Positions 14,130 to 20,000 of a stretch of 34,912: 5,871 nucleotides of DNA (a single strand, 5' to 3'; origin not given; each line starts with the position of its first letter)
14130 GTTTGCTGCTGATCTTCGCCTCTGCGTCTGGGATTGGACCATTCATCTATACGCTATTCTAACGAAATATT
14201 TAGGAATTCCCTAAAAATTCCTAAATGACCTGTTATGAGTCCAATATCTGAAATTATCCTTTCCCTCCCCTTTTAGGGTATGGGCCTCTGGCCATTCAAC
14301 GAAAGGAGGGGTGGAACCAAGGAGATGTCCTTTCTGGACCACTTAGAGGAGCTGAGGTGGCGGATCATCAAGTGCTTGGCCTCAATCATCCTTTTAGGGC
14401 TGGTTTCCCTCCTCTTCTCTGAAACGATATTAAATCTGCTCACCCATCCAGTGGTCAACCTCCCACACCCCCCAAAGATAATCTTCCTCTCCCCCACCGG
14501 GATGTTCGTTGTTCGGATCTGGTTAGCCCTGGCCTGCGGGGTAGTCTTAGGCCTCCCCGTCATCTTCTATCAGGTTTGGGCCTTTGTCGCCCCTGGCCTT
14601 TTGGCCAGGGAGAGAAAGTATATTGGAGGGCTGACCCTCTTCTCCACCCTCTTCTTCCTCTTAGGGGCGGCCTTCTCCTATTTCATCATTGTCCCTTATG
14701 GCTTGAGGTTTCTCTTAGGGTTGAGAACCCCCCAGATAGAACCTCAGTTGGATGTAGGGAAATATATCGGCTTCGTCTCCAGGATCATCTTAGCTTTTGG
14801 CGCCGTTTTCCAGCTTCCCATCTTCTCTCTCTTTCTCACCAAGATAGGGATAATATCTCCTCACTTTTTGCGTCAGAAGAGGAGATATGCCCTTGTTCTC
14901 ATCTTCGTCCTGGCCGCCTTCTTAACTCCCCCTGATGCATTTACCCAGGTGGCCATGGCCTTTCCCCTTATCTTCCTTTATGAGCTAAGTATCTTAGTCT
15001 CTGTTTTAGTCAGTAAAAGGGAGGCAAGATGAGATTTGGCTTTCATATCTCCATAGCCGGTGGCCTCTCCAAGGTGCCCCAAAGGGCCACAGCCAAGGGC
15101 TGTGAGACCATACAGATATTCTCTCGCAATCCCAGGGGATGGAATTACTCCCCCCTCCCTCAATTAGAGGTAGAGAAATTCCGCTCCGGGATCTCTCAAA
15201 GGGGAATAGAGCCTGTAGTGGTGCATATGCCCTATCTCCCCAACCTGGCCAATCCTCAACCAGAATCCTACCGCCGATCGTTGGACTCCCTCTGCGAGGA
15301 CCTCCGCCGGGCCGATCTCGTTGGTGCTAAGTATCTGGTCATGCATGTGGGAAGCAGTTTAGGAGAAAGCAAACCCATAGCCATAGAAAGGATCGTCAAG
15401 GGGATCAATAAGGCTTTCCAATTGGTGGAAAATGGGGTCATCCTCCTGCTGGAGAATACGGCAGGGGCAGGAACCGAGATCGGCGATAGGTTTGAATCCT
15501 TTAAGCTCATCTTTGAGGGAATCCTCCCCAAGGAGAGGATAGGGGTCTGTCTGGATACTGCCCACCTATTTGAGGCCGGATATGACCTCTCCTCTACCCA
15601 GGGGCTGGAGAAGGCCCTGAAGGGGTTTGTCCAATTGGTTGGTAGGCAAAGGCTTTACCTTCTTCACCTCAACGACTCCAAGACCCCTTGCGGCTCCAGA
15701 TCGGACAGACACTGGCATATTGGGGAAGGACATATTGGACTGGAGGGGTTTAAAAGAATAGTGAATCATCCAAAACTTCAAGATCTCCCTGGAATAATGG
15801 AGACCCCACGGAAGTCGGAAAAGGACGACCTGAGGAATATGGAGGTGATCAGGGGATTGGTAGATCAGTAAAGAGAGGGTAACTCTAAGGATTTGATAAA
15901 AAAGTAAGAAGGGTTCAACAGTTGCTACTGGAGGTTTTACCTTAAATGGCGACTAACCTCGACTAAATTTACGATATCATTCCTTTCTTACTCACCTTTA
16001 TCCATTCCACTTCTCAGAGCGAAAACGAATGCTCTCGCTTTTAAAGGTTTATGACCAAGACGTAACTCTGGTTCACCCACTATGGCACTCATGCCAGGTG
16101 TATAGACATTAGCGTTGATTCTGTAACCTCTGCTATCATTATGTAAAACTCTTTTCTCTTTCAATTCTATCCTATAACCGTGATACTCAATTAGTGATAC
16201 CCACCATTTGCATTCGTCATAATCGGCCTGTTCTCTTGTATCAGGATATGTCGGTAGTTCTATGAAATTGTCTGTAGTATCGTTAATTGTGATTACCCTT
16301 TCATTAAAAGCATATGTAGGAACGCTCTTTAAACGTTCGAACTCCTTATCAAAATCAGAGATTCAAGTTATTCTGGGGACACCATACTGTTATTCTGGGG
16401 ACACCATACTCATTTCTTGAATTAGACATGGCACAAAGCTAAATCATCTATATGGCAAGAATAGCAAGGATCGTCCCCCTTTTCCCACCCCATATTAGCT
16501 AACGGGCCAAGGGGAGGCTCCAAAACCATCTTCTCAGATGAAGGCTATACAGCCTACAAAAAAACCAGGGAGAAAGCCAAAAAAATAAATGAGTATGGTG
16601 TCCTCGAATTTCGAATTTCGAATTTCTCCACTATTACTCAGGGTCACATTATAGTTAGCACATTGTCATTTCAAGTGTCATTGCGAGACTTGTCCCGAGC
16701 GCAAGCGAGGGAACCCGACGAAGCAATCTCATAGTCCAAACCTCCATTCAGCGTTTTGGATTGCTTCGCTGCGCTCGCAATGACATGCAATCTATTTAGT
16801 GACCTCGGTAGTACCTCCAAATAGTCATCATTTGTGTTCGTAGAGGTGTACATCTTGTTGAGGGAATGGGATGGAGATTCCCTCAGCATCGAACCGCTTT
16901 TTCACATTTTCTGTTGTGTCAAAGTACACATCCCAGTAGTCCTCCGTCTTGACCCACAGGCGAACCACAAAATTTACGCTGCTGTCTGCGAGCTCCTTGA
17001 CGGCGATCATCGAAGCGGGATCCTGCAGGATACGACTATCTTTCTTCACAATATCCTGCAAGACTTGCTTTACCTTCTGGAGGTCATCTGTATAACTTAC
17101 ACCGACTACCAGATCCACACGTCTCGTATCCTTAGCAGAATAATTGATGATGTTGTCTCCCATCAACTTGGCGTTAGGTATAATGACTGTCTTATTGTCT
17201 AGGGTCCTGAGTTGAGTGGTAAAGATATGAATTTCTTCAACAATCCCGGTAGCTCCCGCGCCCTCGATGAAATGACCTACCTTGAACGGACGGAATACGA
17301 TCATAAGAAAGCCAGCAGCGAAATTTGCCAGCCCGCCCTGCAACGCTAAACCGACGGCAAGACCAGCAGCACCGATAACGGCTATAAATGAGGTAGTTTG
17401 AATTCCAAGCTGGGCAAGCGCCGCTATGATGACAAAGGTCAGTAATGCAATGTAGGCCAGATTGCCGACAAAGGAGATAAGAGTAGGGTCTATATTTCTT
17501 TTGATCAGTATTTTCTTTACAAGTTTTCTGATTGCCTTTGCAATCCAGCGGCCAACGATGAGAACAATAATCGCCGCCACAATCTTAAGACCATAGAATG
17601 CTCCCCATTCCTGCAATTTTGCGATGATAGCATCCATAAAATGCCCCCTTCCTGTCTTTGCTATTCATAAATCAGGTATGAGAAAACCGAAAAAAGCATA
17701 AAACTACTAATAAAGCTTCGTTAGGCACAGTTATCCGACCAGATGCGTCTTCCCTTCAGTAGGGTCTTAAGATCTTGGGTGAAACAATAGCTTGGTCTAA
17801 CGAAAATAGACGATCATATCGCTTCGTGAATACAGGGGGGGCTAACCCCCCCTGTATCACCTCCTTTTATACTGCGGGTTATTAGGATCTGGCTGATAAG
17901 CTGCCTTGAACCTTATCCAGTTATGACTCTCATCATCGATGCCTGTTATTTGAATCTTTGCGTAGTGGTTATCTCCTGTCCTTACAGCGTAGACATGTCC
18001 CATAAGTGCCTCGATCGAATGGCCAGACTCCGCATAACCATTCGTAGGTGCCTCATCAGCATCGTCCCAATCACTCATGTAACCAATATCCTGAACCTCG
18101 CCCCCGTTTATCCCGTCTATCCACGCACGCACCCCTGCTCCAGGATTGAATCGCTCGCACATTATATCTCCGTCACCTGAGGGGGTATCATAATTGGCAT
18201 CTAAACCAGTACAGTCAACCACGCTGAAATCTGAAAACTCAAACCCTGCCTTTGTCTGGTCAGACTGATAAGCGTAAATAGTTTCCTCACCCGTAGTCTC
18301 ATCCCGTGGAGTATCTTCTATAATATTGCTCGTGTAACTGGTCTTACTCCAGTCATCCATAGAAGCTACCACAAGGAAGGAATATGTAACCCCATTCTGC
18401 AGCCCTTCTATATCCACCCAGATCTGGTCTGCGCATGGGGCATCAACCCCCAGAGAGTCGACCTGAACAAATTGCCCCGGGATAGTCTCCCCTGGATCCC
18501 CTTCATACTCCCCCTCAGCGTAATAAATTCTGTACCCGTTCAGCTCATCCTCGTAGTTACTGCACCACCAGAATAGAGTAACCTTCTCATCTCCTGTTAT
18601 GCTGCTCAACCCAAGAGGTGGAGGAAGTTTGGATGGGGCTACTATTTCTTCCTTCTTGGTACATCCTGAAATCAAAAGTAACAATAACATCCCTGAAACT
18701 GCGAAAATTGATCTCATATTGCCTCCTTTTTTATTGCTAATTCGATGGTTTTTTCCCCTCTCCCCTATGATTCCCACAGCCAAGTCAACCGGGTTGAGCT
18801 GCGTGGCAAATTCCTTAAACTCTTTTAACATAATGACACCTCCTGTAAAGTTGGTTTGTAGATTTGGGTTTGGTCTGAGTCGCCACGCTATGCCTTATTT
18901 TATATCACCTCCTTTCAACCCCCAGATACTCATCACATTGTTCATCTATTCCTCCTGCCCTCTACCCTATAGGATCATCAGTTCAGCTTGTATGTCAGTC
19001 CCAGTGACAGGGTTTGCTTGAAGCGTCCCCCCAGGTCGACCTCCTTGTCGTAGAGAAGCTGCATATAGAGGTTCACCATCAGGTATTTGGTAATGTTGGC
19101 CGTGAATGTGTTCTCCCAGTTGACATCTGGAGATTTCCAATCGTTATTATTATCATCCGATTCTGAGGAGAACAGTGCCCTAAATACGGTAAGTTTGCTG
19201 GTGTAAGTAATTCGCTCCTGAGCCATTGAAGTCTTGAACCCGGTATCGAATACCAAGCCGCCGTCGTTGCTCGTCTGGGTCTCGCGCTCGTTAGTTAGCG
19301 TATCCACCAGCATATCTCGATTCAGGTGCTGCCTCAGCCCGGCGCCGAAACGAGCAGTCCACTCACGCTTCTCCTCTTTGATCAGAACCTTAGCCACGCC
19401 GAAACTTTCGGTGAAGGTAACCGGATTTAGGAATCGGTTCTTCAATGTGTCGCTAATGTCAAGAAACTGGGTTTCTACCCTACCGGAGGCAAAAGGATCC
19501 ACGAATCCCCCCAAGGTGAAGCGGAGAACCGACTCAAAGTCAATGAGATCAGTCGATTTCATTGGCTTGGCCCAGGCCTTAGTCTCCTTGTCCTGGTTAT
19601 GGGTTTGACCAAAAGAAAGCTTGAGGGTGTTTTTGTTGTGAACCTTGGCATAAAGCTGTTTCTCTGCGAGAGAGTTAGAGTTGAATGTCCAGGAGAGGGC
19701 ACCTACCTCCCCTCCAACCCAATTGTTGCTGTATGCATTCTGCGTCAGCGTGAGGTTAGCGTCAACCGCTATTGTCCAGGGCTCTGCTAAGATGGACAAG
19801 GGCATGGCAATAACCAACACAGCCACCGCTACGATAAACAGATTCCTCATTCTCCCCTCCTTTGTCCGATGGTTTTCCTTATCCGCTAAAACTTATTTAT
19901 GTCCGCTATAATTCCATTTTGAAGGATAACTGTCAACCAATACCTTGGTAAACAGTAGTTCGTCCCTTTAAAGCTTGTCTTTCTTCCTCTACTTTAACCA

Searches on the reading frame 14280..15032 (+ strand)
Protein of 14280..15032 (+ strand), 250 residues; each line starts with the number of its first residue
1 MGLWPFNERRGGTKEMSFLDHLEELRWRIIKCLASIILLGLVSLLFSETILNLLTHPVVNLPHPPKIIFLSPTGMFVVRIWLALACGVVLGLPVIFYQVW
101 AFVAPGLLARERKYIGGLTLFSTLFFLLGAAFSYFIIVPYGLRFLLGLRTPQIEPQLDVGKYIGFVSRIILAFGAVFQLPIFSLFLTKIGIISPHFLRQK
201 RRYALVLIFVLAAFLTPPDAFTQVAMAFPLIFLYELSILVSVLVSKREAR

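Call 17: search_protein_families(library=pfam, proteins=[window:14280-15032:+], max_evalue=0.001)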
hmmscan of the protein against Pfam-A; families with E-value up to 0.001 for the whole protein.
window:14280-15032:+ (250 aa): 1 family
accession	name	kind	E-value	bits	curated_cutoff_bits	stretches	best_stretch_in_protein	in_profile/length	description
PF00902.23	TatC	-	1.4e-68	231.2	25.1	1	20-229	1-208/208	Sec-independent protein translocase protein (TatC)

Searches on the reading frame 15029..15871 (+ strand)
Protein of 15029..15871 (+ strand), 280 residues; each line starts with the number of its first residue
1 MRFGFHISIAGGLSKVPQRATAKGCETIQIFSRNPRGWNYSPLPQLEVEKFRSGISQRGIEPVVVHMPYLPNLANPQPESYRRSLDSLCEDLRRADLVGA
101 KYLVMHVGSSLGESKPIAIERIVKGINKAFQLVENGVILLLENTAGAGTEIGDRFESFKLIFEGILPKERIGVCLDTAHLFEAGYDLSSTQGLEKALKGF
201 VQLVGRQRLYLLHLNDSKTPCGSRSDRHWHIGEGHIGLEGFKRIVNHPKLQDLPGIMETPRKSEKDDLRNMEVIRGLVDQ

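Call 17: search_protein_families(library=pfam, proteins=[window:15029-15871:+], max_evalue=0.001)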
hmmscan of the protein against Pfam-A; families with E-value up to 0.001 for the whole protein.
window:15029-15871:+ (280 aa): 1 family
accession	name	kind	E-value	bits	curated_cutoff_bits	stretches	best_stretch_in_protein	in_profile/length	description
PF01261.30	AP_endonuc_2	-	3e-47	161.8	31.1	1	19-265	3-237/249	Xylose isomerase-like TIM barrel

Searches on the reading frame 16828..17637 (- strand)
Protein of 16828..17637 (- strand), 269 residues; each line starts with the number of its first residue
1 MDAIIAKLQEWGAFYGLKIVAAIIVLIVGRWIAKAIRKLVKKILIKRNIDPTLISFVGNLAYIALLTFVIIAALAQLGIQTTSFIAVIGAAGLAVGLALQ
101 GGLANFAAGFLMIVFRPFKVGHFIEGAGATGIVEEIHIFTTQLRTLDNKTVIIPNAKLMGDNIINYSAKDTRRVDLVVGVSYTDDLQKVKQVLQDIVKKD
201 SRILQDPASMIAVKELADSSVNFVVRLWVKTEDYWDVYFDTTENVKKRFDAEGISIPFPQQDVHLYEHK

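Call 17: search_protein_families(library=pfam, proteins=[window:16828-17637:-], max_evalue=0.001)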
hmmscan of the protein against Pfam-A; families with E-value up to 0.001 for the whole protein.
window:16828-17637:- (269 aa): 4 families
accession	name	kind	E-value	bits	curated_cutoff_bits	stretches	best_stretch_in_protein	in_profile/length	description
PF00924.24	MS_channel_2nd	-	3.1e-21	75.7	20.2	1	103-167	3-67/68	Mechanosensitive ion channel, beta-domain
PF21082.3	MS_channel_3rd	-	3.5e-20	72.6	21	1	174-256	1-88/88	Mechanosensitive ion channel MscS, C-terminal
PF05552.17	MS_channel_1st_1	-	2.4e-11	43.8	22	1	8-51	6-49/50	Mechanosensitive ion channel, conserved TM helix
PF21088.3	MS_channel_1st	-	2.6e-06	27.7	23.1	1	59-100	1-42/42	Mechanosensitive ion channel, transmembrane helices 2/3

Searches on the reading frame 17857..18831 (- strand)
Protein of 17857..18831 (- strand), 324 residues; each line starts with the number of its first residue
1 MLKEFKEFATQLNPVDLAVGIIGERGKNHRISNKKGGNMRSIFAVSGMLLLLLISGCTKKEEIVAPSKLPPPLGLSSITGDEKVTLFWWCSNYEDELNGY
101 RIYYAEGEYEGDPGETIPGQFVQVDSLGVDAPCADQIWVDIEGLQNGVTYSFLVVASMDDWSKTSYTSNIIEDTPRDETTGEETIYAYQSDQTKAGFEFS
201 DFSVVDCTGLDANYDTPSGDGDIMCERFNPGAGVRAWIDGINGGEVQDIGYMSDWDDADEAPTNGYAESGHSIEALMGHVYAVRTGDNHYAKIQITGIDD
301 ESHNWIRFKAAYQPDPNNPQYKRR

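Call 18: search_protein_families(library=pfam, proteins=[window:17857-18831:-], max_evalue=0.001)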
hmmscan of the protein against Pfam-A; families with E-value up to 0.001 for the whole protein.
window:17857-18831:- (324 aa): 0 families

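Call 95: search_protein_families(library=pfam, proteins=[window:17857-18831:-], max_evalue=0.01)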
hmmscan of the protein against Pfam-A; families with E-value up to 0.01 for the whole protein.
window:17857-18831:- (324 aa): 3 families
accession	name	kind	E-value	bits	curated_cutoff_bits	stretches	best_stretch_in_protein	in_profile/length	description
PF01741.23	MscL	-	0.0021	18.8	27.4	1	1-22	1-22/123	Large-conductance mechanosensitive channel, MscL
PF14064.11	HmuY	-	0.0021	18.6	27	1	254-302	101-149/157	HmuY protein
PF00041.27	fn3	-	0.0071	17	25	0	73-165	4-81/84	Fibronectin type III domain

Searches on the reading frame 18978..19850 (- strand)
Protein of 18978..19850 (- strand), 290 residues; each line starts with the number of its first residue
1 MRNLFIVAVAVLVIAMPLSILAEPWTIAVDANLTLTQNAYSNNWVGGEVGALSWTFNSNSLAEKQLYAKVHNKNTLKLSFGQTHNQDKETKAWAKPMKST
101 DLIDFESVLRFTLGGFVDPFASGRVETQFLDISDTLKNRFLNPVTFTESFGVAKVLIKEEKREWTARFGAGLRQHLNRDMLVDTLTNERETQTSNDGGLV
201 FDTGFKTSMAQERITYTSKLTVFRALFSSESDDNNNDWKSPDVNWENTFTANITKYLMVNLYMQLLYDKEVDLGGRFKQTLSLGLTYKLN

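Call 18: search_protein_families(library=pfam, proteins=[window:18978-19850:-], max_evalue=0.001)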
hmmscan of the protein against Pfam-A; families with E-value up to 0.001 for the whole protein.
window:18978-19850:- (290 aa): 1 family
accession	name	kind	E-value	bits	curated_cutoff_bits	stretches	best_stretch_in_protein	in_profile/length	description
PF11276.14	DUF3078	-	6.6e-09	36.5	25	1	36-130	2-89/92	Protein of unknown function (DUF3078)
